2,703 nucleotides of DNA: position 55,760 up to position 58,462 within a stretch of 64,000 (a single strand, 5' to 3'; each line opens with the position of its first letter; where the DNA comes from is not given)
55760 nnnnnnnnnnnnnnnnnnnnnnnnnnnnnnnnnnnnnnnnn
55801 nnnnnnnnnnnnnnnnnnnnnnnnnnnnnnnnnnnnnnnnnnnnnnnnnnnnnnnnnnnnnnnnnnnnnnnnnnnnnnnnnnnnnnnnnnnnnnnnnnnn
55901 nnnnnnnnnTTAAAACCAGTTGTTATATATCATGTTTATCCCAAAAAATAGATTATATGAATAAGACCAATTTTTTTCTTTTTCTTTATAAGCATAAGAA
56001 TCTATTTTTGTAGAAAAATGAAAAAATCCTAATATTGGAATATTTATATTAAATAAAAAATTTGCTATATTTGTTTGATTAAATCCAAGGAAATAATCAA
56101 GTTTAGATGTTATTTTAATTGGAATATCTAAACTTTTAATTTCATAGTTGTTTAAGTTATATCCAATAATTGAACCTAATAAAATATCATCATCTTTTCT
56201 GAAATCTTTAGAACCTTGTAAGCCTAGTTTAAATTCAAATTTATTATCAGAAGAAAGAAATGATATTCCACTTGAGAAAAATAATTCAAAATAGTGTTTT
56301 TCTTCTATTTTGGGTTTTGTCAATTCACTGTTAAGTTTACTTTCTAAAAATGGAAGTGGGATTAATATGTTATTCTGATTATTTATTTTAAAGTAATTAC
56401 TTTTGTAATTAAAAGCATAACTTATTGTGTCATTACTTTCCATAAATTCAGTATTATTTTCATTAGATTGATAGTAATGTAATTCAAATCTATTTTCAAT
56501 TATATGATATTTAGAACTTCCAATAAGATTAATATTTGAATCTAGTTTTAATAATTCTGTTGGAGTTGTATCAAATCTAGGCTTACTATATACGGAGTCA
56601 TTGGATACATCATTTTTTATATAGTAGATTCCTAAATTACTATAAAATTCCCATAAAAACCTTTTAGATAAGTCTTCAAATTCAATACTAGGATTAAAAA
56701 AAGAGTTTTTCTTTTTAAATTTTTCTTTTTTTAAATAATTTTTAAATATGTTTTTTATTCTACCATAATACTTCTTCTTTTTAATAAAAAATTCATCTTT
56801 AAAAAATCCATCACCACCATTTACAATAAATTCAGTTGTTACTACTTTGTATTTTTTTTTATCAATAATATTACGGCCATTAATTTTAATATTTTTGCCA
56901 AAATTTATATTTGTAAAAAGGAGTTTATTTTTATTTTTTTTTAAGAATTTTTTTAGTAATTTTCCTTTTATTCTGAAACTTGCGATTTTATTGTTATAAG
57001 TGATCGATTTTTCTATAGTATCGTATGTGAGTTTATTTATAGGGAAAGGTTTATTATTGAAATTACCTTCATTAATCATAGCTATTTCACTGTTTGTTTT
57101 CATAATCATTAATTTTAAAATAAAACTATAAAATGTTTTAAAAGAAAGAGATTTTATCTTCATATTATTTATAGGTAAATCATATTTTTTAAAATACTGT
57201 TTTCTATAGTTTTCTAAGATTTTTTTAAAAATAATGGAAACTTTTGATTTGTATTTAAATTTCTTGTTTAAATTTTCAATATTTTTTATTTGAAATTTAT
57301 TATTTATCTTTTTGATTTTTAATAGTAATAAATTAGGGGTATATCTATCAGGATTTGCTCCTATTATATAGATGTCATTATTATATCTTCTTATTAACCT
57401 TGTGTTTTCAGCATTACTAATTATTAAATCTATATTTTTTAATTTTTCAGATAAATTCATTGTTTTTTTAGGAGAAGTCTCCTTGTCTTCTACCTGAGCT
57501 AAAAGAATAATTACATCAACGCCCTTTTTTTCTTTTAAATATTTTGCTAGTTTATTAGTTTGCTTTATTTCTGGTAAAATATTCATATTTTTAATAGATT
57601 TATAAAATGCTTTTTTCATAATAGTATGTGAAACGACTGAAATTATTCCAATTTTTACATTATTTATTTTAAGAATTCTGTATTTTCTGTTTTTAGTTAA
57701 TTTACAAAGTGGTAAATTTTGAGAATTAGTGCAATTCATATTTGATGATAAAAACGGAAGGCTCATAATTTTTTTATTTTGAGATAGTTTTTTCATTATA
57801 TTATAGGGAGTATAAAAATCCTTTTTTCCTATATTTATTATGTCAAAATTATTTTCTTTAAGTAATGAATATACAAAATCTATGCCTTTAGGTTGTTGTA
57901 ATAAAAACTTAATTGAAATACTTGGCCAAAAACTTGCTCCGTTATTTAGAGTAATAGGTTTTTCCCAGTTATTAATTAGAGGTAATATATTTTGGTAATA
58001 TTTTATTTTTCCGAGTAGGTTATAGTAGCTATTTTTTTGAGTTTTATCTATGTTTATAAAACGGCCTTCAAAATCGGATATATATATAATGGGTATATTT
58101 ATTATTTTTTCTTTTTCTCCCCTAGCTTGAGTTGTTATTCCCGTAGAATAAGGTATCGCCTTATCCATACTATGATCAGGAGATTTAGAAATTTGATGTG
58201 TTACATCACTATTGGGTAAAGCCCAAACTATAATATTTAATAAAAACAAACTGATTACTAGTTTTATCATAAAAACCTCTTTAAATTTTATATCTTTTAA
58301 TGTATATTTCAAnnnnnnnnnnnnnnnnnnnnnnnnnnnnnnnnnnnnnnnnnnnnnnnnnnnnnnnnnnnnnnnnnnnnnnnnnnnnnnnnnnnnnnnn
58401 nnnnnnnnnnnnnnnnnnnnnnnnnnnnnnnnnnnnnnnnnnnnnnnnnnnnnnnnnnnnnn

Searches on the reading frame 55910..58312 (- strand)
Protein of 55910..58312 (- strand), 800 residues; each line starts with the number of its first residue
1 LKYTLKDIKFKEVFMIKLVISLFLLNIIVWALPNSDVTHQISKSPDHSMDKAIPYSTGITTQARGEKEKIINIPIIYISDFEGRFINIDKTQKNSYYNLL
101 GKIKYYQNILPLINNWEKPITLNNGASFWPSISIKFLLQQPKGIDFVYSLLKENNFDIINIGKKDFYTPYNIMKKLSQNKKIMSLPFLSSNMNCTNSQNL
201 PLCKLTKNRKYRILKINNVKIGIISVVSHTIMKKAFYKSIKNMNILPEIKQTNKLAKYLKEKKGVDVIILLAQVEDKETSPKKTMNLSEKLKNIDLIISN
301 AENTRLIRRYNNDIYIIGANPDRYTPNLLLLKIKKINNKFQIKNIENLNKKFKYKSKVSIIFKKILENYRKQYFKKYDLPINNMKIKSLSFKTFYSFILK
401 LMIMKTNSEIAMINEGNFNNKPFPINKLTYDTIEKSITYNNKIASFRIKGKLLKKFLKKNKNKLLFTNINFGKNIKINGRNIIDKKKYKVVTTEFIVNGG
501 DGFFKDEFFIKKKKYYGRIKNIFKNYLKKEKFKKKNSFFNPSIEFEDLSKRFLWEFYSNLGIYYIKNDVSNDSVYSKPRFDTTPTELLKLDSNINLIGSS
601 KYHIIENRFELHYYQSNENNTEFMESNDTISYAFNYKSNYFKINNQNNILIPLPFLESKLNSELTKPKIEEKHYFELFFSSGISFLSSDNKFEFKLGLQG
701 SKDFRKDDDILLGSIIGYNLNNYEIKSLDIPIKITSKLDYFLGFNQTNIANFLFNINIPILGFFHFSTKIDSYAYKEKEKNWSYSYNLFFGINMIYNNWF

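Call 31: search_protein_families(library=pfam, proteins=[window:55910-58312:-], max_evalue=0.0001)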
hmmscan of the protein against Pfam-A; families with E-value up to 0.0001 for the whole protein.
window:55910-58312:- (800 aa): 1 family
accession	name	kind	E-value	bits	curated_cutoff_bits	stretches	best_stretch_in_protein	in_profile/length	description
PF02872.23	5_nucleotid_C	-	2.1e-12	47.9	23.6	1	393-505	23-157/158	5'-nucleotidase, C-terminal domain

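Call 33: search_protein_families(library=ncbifam, proteins=[window:55910-58312:-], max_evalue=0.001)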
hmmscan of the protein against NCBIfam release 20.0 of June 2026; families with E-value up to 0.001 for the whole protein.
window:55910-58312:- (800 aa): 1 family
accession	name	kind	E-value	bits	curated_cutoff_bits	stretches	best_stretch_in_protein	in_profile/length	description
NF007109.1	PRK09558.1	equivalog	1e-09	37.7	600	1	154-271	109-217/550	bifunctional UDP-sugar hydrolase/5'-nucleotidase UshA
